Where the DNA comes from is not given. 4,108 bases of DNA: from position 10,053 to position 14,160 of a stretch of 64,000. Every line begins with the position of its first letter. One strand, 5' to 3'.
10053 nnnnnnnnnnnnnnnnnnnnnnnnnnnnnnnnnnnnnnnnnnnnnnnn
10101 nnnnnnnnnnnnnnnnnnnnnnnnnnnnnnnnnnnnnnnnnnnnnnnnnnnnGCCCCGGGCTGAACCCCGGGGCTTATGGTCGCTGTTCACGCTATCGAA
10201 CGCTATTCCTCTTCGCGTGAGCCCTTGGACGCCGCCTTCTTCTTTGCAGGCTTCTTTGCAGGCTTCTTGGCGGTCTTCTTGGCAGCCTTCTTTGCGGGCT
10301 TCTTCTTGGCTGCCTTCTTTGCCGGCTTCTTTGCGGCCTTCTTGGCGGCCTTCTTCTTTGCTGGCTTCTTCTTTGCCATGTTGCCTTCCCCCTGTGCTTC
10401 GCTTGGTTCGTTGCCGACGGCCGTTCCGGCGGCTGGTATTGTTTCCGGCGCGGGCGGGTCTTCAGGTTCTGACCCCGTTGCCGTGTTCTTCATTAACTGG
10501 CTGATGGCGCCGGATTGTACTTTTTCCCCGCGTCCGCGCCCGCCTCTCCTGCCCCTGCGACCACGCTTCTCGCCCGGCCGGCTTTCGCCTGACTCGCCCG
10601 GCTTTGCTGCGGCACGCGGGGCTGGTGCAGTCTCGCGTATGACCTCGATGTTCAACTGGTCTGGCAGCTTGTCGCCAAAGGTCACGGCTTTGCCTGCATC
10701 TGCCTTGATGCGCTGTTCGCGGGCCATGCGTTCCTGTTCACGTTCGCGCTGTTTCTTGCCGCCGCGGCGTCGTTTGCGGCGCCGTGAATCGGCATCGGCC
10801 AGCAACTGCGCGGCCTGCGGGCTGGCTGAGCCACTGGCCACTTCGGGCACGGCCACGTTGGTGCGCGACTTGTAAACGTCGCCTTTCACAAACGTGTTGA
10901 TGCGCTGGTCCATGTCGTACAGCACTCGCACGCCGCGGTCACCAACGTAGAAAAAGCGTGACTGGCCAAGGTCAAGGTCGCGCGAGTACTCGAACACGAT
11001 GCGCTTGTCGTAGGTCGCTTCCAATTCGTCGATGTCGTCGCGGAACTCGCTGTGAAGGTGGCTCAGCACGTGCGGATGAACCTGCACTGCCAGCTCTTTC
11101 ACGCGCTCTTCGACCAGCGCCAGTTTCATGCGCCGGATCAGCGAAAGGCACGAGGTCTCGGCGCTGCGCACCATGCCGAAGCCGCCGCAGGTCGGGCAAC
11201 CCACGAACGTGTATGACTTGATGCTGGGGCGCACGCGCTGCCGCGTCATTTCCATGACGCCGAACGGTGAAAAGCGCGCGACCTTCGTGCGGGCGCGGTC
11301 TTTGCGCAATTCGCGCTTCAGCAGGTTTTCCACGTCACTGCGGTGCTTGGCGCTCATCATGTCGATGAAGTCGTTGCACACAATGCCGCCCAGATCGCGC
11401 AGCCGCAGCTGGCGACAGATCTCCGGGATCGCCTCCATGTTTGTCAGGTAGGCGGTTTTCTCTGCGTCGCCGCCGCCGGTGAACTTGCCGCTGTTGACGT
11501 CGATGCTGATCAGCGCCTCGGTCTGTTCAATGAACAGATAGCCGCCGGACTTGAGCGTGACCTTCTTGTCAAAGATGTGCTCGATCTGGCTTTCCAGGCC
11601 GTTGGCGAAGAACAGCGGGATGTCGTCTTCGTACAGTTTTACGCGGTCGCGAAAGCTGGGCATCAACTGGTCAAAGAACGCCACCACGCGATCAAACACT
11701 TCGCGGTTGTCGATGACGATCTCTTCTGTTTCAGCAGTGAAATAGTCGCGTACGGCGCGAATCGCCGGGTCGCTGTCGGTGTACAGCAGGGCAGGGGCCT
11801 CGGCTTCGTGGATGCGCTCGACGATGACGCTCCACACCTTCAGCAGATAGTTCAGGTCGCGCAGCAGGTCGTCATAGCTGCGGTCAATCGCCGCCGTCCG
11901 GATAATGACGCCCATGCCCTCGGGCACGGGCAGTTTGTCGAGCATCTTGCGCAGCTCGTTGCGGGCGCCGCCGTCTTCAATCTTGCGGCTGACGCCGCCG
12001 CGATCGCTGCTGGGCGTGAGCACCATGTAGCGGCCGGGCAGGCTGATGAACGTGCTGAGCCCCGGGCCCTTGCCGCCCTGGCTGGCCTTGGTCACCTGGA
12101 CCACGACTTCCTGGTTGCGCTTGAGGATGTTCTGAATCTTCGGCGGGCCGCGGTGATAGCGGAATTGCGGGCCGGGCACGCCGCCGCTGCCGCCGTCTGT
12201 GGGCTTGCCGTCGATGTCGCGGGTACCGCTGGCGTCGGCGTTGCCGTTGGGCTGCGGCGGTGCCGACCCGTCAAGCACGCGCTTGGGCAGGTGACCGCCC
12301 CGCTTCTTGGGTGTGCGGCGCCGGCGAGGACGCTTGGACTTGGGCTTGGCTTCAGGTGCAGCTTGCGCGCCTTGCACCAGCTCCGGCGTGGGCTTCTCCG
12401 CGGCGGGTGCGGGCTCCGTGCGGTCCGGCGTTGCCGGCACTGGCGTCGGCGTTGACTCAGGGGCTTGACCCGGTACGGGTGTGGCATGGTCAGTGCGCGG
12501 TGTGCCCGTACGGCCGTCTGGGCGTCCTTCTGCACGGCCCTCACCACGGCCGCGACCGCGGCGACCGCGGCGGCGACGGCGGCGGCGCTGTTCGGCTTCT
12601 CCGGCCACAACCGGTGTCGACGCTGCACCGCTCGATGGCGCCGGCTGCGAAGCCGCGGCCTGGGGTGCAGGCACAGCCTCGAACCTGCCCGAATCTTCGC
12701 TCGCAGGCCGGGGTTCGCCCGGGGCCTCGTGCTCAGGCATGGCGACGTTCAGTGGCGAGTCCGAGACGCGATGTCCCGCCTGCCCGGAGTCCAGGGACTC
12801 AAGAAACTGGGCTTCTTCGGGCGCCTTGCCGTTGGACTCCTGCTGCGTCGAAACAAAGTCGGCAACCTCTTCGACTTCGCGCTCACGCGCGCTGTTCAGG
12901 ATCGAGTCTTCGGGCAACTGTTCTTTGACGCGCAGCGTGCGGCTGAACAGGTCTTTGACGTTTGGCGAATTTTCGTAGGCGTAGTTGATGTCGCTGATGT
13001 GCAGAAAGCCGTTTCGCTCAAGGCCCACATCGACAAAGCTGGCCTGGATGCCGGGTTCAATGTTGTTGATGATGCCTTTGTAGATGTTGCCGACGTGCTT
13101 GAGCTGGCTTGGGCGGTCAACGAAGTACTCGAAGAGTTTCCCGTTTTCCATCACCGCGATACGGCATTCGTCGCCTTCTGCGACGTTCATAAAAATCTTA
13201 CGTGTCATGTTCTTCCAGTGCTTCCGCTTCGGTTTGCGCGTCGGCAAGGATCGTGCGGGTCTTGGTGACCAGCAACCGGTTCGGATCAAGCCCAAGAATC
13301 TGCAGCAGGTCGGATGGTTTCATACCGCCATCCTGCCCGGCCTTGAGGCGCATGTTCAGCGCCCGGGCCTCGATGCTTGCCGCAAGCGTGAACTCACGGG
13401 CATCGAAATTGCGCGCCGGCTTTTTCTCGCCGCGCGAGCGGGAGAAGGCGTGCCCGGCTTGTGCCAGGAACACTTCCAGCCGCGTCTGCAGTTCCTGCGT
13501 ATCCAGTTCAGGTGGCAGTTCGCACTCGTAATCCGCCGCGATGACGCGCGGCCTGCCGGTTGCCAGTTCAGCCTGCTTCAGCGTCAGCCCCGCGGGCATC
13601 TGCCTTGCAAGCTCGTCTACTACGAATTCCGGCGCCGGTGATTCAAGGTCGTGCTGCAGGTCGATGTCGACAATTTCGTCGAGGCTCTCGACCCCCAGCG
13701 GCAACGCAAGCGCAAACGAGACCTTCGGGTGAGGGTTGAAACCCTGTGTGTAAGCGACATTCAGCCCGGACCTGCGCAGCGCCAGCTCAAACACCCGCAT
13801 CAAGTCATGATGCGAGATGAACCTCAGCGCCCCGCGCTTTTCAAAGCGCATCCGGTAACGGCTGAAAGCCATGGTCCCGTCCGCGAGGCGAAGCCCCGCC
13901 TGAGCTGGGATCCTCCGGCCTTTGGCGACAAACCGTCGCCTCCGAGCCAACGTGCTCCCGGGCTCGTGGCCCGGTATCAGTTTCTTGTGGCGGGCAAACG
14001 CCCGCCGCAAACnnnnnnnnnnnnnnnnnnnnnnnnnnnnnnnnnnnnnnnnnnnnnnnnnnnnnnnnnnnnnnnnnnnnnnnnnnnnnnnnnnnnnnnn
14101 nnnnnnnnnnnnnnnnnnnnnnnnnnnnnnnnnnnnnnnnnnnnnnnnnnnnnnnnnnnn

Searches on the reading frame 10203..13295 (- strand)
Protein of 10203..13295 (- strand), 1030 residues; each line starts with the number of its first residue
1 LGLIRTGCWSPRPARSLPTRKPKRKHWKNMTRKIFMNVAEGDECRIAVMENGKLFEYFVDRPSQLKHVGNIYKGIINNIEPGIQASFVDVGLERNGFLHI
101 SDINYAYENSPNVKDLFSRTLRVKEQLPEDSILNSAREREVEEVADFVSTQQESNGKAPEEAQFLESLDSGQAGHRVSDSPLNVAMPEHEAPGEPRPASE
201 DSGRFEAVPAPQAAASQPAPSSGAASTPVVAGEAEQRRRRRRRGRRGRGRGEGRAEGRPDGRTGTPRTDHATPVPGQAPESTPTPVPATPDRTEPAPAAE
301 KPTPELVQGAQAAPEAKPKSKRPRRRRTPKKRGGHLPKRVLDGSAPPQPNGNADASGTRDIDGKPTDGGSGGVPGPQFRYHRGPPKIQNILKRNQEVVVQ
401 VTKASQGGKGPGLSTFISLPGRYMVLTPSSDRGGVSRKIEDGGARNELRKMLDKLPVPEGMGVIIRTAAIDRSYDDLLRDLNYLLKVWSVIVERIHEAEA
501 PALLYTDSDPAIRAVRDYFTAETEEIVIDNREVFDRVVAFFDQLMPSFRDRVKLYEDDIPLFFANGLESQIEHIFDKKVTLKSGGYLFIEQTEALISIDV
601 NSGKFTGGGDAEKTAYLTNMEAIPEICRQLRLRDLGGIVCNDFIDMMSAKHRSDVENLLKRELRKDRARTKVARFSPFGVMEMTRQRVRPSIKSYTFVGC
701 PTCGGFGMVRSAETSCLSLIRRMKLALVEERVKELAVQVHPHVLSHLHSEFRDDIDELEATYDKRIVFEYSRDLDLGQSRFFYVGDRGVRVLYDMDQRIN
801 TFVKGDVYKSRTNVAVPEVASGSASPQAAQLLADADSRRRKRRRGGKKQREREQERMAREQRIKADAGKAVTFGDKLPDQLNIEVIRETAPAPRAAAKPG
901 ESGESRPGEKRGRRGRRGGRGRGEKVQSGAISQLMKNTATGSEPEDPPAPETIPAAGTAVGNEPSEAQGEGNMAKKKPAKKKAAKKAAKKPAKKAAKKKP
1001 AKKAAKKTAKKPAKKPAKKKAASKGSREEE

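Call 19: search_protein_families(library=pfam, proteins=[window:10203-13295:-], max_evalue=0.001)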
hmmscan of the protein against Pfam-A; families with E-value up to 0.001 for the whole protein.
window:10203-13295:- (1030 aa): 2 families
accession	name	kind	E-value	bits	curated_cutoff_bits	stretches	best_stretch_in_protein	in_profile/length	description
PF10150.14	RNase_E_G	-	4.1e-98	328.5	25.5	1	418-688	1-270/270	Ribonuclease E/G family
PF20833.2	RNase_E_G_Thio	-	2.4e-13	50.5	26.8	1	700-775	2-77/86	RNase E/G, Thioredoxin-like domain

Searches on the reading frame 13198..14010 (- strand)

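Call 19: search_protein_families(library=pfam, proteins=[window:13198-14010:-], max_evalue=0.001)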
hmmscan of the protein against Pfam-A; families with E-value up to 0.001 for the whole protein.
window:13198-14010:- (270 aa): 1 family
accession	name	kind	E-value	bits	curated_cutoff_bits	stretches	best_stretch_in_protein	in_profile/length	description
PF10105.14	DUF2344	-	9.7e-43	146.5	23.8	1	51-232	1-176/176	Uncharacterized protein conserved in bacteria (DUF2344)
